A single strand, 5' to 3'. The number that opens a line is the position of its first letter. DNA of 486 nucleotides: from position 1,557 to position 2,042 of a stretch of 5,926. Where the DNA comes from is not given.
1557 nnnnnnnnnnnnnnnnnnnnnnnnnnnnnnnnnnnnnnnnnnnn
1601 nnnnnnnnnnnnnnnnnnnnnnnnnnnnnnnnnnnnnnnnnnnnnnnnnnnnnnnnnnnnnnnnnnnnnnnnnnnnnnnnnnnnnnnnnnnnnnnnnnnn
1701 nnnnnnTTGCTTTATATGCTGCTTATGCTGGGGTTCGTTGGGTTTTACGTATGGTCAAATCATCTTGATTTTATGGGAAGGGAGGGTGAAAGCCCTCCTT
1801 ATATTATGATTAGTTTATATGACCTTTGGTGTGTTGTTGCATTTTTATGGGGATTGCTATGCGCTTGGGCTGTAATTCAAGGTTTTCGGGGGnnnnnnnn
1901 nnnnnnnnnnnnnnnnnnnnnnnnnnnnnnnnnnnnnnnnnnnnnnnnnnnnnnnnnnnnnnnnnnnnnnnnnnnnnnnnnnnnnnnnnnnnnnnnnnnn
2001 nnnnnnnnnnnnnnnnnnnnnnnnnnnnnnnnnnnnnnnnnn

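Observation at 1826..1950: gIII start and leader are atypical: long hydrophobic N-terminus with several candidate starts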

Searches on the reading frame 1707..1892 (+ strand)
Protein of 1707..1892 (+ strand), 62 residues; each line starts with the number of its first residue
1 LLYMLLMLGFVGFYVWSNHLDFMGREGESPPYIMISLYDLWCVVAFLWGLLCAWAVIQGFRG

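Call 67: find_homologous_proteins(query=window:1707-1892:+, max_evalue=10)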
Query window:1707-1892:+ (62 aa): 1 proteins with E <= 10 among 1 candidates.
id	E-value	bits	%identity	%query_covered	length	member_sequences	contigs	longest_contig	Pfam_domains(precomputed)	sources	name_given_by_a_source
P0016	8.0e-33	129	98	95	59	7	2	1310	-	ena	-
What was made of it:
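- Tried and rejected: The 62-aa extended ORF found only its own near-identical 59-aa cluster (call 67).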

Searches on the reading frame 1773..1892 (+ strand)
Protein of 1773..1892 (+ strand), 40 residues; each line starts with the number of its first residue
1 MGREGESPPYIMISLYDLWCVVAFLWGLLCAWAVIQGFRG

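Call 51: list_cluster_members(proteins=[window:1806-1892:+, window:1773-1892:+, window:1707-1892:+, L004:3472-3648:+, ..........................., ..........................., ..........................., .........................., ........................, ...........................])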
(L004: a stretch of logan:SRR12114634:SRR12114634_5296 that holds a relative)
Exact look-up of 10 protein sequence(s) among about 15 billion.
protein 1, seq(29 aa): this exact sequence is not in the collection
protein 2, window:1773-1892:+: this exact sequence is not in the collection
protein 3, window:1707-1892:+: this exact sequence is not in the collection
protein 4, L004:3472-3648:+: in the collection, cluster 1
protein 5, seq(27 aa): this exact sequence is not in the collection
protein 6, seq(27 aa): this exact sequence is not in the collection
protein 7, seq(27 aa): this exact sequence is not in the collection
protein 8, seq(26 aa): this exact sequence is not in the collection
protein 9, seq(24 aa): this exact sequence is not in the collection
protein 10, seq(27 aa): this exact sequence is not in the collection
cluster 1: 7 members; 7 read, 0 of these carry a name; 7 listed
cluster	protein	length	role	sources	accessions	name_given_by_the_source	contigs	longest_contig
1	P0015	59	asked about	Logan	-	-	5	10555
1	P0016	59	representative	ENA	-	-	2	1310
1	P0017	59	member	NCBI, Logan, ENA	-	-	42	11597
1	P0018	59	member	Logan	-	-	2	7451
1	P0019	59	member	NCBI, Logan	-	-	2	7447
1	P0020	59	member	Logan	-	-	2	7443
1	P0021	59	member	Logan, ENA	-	-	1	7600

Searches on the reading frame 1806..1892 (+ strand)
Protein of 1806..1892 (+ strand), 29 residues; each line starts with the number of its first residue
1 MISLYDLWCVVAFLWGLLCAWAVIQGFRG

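Call 22: search_protein_families(library=phrogs, proteins=[window:1806-1892:+], max_evalue=0.1)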
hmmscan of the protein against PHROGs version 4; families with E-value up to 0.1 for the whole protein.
window:1806-1892:+ (29 aa): 0 families

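Call 32: search_protein_families(library=pfam, proteins=[window:1806-1892:+], max_evalue=10)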
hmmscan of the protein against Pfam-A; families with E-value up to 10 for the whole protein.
seq(29 aa): 0 families

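Call 33: search_protein_families(library=ncbifam, proteins=[window:1806-1892:+], max_evalue=10)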
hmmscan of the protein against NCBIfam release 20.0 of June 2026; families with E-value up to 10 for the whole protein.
seq(29 aa): 1 family
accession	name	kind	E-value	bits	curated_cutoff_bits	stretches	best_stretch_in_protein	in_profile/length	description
NF051435.1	ArfB_Rv0900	equivalog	0.014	15.7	40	1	7-24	8-25/50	channel accessory protein ArfB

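Call 53: search_solved_structures(query=A3, max_evalue=10, show_alignments=3)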
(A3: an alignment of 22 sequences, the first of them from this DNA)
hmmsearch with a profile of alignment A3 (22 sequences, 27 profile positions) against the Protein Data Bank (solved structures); distinct sequences matched with E-value up to 10: 0.
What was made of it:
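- On Ff pVII/pIX tip proteins (for the small ORF): A profile search of PDB sequences gave 0 hits at E <= 10 (call 53).
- Tried and rejected: A PDB profile search gave nothing (call 53).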
